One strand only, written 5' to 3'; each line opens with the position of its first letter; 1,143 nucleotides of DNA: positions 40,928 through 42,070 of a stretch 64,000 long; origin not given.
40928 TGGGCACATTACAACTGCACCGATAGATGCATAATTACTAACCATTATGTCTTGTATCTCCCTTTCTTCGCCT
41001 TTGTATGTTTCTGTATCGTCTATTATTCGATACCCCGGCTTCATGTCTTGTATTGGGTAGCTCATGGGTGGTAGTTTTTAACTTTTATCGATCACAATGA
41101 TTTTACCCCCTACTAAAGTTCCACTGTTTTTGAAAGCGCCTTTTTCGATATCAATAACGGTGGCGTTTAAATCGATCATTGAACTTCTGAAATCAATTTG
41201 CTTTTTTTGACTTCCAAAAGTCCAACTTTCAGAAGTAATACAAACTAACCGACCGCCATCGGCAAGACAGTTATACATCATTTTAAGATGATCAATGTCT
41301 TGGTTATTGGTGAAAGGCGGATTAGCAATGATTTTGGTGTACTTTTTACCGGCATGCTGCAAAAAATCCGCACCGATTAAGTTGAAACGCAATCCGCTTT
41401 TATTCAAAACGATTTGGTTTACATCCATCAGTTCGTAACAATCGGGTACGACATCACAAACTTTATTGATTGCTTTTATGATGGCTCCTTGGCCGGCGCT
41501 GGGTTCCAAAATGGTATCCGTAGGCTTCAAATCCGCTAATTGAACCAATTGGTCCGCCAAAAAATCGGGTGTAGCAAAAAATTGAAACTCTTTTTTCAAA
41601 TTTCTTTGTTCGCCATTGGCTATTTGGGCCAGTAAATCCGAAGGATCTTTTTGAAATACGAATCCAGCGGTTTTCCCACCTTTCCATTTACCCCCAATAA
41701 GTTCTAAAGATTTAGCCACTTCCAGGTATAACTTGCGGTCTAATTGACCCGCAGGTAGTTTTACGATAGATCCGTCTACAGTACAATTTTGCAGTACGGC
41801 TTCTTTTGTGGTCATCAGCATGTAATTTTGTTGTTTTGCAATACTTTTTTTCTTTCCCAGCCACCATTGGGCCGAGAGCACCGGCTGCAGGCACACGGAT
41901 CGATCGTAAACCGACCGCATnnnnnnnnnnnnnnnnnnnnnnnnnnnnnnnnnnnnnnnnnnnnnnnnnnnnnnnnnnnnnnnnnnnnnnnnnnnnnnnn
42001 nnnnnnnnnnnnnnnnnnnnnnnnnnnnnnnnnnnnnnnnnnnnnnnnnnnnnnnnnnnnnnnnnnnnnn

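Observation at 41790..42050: Second copy of the Cys-rich module sits directly upstream of an orphan N6-adenine DNA methyltransferase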

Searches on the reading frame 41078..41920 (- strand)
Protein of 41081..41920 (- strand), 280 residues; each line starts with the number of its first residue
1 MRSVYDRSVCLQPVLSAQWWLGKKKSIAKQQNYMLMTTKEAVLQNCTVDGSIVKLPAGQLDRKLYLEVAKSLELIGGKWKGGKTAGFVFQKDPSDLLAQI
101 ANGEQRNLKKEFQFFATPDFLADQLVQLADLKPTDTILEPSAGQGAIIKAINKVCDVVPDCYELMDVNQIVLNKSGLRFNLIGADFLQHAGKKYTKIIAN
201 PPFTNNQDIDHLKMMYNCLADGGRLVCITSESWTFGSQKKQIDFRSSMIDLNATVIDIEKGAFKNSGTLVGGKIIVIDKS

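Call 5: search_protein_families(library=pfam, proteins=[window:41078-41821:-], max_evalue=0.1)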
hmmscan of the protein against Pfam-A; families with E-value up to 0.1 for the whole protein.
window:41078-41821:- (247 aa): 6 families
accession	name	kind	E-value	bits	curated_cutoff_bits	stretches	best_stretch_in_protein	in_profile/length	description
PF07669.17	Eco57I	-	7.1e-05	23.4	25.3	0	181-217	119-155/171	Eco57I restriction-modification methylase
PF02384.22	N6_Mtase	-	0.00038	20.3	20.4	0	161-246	150-232/311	N-6 DNA Methylase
PF01170.24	UPF0020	-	0.0011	19.2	22.3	0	88-114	16-42/197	RMKL-like, methyltransferase domain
PF05175.20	MTS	-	0.0042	17.2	23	1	135-197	71-141/170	Methyltransferase small domain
PF00398.26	RrnaAD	-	0.023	14.2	24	1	80-125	10-55/263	Ribosomal RNA adenine dimethylase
PF13489.12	Methyltransf_23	-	0.072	13.3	27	0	87-199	8-121/164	Methyltransferase domain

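Call 6: search_protein_families(library=phrogs, proteins=[window:41078-41821:-], max_evalue=0.01)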
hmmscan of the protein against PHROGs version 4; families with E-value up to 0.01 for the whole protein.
window:41078-41821:- (247 aa): 17 families
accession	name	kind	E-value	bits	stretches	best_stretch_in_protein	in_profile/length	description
phrog_9133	-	unknown function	8.1e-57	193.8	1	6-246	661-904/1259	-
phrog_11358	-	unknown function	2.3e-38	131.9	1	80-246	1847-2015/3431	-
phrog_15406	-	other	7.1e-31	107.2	1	77-246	1247-1417/2789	DNA methyltransferase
phrog_18947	-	unknown function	1.3e-28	99.8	1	79-232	567-718/1537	-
phrog_9793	-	unknown function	1.4e-28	100.7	1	80-235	604-756/772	-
phrog_22901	-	unknown function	3.4e-27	95.2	1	64-216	617-768/1394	-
phrog_6263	-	other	5.8e-26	92.2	1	11-196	326-507/548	DNA methyltransferase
phrog_10691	-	unknown function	3.8e-18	64.4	1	65-246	2343-2526/3925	-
phrog_799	-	other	3.5e-14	53.9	1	74-175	207-298/458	DNA methyltransferase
phrog_5143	-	unknown function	1.1e-10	40.2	1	67-246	1788-1968/2204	-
phrog_5172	-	unknown function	5.3e-09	36.3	1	75-175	17-108/377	-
phrog_32703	-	unknown function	1.6e-08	34.7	1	79-199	9-126/480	-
phrog_1600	-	other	7.3e-05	22.5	0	71-118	19-68/489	DNA methyltransferase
phrog_2713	-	unknown function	0.00011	22.4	0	76-124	189-237/520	-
phrog_11371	-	unknown function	0.00063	19.9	0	72-120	282-329/383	-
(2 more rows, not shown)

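Call 24: search_solved_structures(query=window:41081-41821:-, max_evalue=1, show_alignments=2)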
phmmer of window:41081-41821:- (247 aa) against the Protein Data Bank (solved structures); distinct sequences matched with E-value up to 1: 2.
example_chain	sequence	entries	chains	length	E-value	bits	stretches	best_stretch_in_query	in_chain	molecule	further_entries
1yub_A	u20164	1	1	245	0.0011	21.7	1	74-176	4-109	RRNA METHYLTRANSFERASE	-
1dus_A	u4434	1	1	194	0.38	13.4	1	97-201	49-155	MJ0882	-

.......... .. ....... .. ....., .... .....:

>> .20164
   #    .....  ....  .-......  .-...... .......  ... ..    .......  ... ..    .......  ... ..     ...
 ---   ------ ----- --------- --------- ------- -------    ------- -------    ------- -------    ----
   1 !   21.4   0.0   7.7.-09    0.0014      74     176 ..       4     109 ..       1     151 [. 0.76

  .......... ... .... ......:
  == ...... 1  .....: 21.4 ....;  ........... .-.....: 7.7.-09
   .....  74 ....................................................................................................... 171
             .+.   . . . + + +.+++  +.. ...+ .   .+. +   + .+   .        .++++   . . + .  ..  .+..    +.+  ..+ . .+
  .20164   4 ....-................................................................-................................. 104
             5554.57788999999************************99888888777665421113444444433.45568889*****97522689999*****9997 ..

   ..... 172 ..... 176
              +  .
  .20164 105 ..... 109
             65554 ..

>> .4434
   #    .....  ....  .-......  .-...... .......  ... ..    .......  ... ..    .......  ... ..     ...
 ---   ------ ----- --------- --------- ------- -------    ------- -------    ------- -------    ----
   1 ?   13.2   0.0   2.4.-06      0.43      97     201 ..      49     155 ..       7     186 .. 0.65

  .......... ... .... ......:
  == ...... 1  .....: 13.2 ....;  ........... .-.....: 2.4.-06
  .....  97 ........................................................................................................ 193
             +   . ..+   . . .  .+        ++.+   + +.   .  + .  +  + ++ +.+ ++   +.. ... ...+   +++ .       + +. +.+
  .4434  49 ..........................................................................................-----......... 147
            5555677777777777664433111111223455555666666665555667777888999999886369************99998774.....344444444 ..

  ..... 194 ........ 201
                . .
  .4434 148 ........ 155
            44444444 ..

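Call 25: search_protein_families(library=ncbifam, proteins=[window:41081-41821:-], max_evalue=0.1)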
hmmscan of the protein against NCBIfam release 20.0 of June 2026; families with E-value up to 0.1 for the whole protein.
window:41081-41821:- (247 aa): 12 families
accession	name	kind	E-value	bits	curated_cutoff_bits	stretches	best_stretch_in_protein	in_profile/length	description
TIGR00537.1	hemK_rel_arch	hypoth_equivalog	0.00013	21.7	87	1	94-191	14-113/179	HemK2/MTQ2 family protein methyltransferase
NF000499.2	Erm23S_rRNA_broad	equivalog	0.00032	20.2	212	1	80-176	3-102/244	23S ribosomal RNA methyltransferase Erm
NF012220.1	erm_B_23S_MT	exception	0.0013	18.3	525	1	73-177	3-110/245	23S rRNA (adenine(2058)-N(6))-methyltransferase Erm(B)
NF000337.1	erm_SHROVE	exception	0.0018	17.6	320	1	81-176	9-107/248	ErmE/ErmH/ErmO/ErmR family 23S rRNA (adenine(2058)-N(6))-methyltransferase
NF000077.1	Erm42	exception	0.003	16.9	600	1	74-173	15-115/303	23S rRNA (adenine(2058)-N(6))-methyltransferase Erm(42)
TIGR00755.1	ksgA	equivalog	0.0038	16.6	171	1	80-170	9-104/256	16S rRNA (adenine(1518)-N(6)/adenine(1519)-N(6))-dimethyltransferase RsmA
TIGR03534.1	RF_mod_PrmC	equivalog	0.0049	16.4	199.1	1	99-180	87-176/253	peptide chain release factor N(5)-glutamine methyltransferase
TIGR03533.1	L3_gln_methyl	equivalog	0.005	16.2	229.7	1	123-183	149-212/284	50S ribosomal protein L3 N(5)-glutamine methyltransferase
NF040721.1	Trm14_Arch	equivalog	0.031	13.4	280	0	88-115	179-206/370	tRNA (guanine(6)-N2)-methyltransferase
NF011529.0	PRK14968.1-3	equivalog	0.046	13.1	162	1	122-191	62-129/198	putative methyltransferase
NF047738.1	antiphage_MADS2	equivalog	0.074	11.3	720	0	73-118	304-349/654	methylation-associated defense system DNA methyltransferase MAD2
TIGR00536.1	hemK_fam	subfamily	0.095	11.8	115.5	0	122-179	144-201/286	HemK family protein methyltransferase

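Call 28: find_homologous_proteins(query=window:41081-41821:-, max_evalue=0.00001)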
Query window:41081-41821:- (247 aa): 3610 proteins with E <= 0.00001 among 4155 candidates; the best 120 are listed.
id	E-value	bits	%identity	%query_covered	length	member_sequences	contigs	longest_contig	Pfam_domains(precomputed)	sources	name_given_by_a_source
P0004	3.6e-159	545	100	99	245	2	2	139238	-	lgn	-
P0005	2.7e-123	428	79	98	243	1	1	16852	-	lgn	-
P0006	7.0e-123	427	79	99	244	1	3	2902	-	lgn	-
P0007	9.8e-123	426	79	99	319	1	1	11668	-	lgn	-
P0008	1.3e-122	426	79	98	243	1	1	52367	-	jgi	-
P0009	2.3e-122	425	77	99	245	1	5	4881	-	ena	-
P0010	3.8e-122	424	76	100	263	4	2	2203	-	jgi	jgi:hypothetical protein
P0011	1.3e-121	423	76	99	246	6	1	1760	-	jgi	-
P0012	1.8e-121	422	77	99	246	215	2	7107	-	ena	-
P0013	1.8e-121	422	77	99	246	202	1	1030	-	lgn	-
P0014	1.2e-120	419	78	99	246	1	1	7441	-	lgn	-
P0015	1.3e-120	419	77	99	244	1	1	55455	-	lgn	-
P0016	1.5e-120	419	77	99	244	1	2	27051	-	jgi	jgi:hypothetical protein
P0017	2.2e-120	419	76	99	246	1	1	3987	-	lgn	-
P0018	3.2e-120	418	76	99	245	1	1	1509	-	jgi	-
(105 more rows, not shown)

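Call 30: find_related_loci(query=P0004, collection=viral_contigs, flank=4000)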
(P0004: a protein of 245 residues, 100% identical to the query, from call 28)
Query P0004 (245 aa) in viral_contigs; peptide patterns used: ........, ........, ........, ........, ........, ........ (x = any residue, [..] = any of these).
73 stretches matched a pattern; 68 encode a relative of the query (tblastn E <= 1e-3); 68 distinct loci.
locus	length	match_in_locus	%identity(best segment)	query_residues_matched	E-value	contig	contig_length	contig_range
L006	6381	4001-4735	78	1-245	3e-129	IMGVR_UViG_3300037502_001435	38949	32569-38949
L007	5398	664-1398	77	1-245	7e-129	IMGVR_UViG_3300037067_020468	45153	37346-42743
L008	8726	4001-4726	79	3-244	9e-129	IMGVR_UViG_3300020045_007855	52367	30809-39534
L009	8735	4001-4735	76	1-245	6e-128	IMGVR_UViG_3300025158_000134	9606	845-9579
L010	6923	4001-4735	76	1-245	7e-128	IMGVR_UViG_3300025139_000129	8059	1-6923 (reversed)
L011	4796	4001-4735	76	1-245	4e-128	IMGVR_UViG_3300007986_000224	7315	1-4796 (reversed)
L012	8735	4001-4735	77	1-245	3e-128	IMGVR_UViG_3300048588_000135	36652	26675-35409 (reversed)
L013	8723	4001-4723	77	5-245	6e-125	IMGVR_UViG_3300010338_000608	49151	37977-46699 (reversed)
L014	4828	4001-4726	75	3-244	7e-124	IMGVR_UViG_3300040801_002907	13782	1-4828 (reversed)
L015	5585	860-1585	75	3-244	6e-124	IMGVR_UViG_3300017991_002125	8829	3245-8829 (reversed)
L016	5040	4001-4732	74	1-244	2e-123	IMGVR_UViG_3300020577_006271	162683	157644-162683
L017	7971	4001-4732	75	1-244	2e-122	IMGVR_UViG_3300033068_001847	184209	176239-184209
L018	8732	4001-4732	75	1-244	2e-121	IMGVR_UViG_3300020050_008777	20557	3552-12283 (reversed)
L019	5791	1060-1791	75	1-244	2e-121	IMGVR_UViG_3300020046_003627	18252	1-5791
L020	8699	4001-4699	74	5-237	1e-118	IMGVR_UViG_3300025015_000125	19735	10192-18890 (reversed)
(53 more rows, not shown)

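Call 46: search_solved_structures(query=A3, max_evalue=0.01, show_alignments=1)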
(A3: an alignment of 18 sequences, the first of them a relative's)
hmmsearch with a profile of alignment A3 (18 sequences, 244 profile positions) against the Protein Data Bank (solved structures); distinct sequences matched with E-value up to 0.01: 27.
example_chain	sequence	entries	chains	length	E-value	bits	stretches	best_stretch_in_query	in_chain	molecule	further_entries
1dus_A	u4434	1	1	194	1.1e-07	34.6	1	59-197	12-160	MJ0882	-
7vru_A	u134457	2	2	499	7.8e-06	28.5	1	73-169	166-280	Site-specific DNA-methyltransferase (adenine-specific)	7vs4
7qw5_A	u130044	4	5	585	3.4e-05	26.4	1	78-173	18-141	Modification methylase BseCI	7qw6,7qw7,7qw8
1yub_A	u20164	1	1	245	3.9e-05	26.2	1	71-173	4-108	RRNA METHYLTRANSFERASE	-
3grr_A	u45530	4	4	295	4e-05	26.2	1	73-172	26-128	Dimethyladenosine transferase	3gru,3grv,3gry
2ibs_A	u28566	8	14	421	4.4e-05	26.1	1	80-168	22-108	Modification methylase TaqI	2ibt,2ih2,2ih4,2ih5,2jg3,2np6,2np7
1aqi_A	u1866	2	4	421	0.00011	24.7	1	80-168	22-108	ADENINE-N6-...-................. TAQI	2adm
1aqj_A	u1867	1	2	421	0.00011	24.7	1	80-168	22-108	ADENINE-N6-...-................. TAQI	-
1g38_A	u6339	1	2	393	0.00013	24.5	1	80-168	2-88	MODIFICATION METHYLASE TAQI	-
2b3t_A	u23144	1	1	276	0.00015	24.4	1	97-173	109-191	Protein methyltransferase hemK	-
1t43_A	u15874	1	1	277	0.00015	24.3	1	97-173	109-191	Protein methyltransferase hemK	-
4jxj_A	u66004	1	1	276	0.00032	23.3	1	70-169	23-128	Ribosomal RNA small subunit methyltransferase A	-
2okc_A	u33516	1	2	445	0.00038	23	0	142-233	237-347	Type I restriction enzyme StySJI M protein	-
3fyc_A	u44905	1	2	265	0.00076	22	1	77-172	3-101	Probable dimethyladenosine transferase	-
8x3w_A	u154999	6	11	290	0.00076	22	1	77-169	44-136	Probable ribosomal RNA small subunit methyltransferase A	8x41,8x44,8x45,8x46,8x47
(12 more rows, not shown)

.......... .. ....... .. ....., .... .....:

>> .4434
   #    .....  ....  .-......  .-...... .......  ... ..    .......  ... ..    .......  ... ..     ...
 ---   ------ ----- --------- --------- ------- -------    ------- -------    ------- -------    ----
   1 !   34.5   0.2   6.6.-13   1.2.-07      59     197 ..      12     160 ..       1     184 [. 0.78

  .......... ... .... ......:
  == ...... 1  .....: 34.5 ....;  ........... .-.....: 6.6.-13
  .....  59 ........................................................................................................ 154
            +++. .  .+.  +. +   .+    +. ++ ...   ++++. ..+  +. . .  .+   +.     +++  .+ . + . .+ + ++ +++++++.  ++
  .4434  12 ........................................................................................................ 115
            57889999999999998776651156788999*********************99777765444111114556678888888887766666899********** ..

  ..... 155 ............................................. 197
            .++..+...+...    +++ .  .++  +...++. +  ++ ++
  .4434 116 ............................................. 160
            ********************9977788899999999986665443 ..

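Call 47: search_dna_similar(query=P0004, collection=phages, mode=protein, max_rows=25)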
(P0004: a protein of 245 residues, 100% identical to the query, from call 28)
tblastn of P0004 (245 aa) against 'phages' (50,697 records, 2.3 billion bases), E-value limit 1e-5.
Records with a match: 226; places in all: 227; records where one place covers at least 80% of the query: 9.
Best place of each record, by identity: <60% 226.
By first word of the organism name: Vibrio 120; Pseudomonas 49; Aeromonas 13; Cellulophaga 7; Klebsiella 6; Escherichia 4; Pseudoalteromonas 2; Erythrobacter 2; Shewanella 2; Rhizobium 2; and 13 more.
By host as written in the record: - 111; Pseudomonas aeruginosa 17; Vibrio crassostreae 12; Aeromonas rivipollensis 5; Vibrio tasmaniensis 4; Pseudomonas aeruginosa PAO1 4; Shewanella inventionis KX27 2; Vibrio fischeri 12A4 2; and 53 more.
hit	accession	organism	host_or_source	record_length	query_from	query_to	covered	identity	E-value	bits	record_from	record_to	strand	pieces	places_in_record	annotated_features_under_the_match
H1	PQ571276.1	Bacteroides phage BS-TP3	Bacteroides salyersiae BG8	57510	5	242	97%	45.0%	5e-62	215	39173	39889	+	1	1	type I restriction-modification system methyltransferase subunit-like ...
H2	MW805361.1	Paraglaciecola Antarctic GD virus 1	Paraglaciecola sp. strain IceBac 372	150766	1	244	100%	43.5%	9e-49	177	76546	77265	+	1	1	methylase | hypothetical protein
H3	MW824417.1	Vibrio phage 264E42.1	Vibrio crassostreae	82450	1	244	100%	40.5%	3e-44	164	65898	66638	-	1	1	putative methylase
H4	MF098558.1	Pseudoalteromonas phage KB12-38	Pseudoalteromonas sp. KB12-38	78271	7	243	97%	39.7%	3e-38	147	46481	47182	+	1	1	methyl transferase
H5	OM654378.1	Pararheinheimera phage vB_PsoM_KLER1-1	Pararheinheimera soli strain KR2-1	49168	7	244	97%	35.8%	9e-32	128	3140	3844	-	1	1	methyltransferase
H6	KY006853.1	Erythrobacter phage vB_EliS_R6L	Erythrobacter litoralis DSM 8509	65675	5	244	98%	30.8%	3e-22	100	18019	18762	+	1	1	type I restriction-modification system methyltransferase subunit-like ...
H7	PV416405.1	Erythrobacter phage ZS04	Erythrobacter sp. JL475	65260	5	244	98%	30.0%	2e-21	98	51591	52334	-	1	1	DNA polymerase processivity factor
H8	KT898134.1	Aeromonas phage phiARM81mr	Aeromonas sp. ARM81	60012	50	244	80%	36.5%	2e-21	99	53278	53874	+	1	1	putative virion structural protein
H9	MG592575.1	Vibrio phage 1.205.O._10N.222.51.A7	Vibrio tasmaniensis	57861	70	244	71%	38.7%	2e-27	115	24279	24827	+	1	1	coil containing protein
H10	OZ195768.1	Vibrio phage D62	Seawater and oysters mix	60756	70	244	71%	38.7%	2e-27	115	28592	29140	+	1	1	hypothetical protein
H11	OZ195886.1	Vibrio phage D121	Seawater and oysters mix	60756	70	244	71%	38.7%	2e-27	115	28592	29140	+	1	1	hypothetical protein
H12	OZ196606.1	Vibrio phage D197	Seawater and oysters mix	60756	70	244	71%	38.7%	2e-27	115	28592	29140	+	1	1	hypothetical protein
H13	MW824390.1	Vibrio phage 252E42.2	Vibrio crassostreae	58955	70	244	71%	38.7%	2e-27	115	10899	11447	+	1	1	hypothetical protein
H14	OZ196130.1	Vibrio phage D96a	Seawater and oysters mix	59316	70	244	71%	38.7%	2e-27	115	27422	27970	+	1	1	hypothetical protein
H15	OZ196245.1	Vibrio phage D80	Seawater and oysters mix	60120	70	244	71%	38.7%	2e-27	115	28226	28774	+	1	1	hypothetical protein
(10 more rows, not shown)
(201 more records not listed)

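Call 55: search_protein_families(library=pfam, proteins=[P0007], max_evalue=0.01)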
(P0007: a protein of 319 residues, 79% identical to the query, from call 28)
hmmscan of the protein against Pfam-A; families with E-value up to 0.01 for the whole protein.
P0007 (319 aa): 3 families
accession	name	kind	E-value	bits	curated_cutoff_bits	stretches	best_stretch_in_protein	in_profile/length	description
PF01555.25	N6_N4_Mtase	-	0.0011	19.4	26.7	0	78-193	110-201/221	DNA methylase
PF01170.24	UPF0020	-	0.0028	17.8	22.3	0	160-187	15-42/197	RMKL-like, methyltransferase domain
PF07669.17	Eco57I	-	0.005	17.4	25.3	0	229-252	70-93/171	Eco57I restriction-modification methylase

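Call 76: predict_structure(alignment_id=A5)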
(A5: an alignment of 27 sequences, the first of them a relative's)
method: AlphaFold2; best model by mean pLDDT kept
length: 245 residues; sequences in the alignment: 27
mean_pLDDT: 81.6   pTM: 0.67
mean pLDDT of the five models: 81.6, 80.9, 79.7, 78.4, 76.1
residues with pLDDT >= 90: 78; 70-90: 118; 50-70: 42; < 50: 7
segments of 3 or more residues with pLDDT < 50: 77-79
pLDDT, mean of each block of 10 residues (from residue 1): 86 89 84 87 68 83 81 54 86 95 78 90 79 62 80 79 81 84 95 86 90 94 75 67 95
secondary structure, 60 per line:
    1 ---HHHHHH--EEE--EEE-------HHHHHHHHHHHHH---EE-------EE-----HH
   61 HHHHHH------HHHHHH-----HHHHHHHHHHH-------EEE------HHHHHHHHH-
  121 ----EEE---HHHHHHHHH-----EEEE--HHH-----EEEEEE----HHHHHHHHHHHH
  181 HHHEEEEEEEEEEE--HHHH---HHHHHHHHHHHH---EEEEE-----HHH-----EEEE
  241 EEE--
elements in order: H4-9 E12-14 E17-19 H27-39 H59-66 H73-78 H84-94 E102-104 H111-119 E125-127 H131-139 E145-148 E159-164 H169-183 E184-194 H197-200 H204-215 E219-223 E237-243
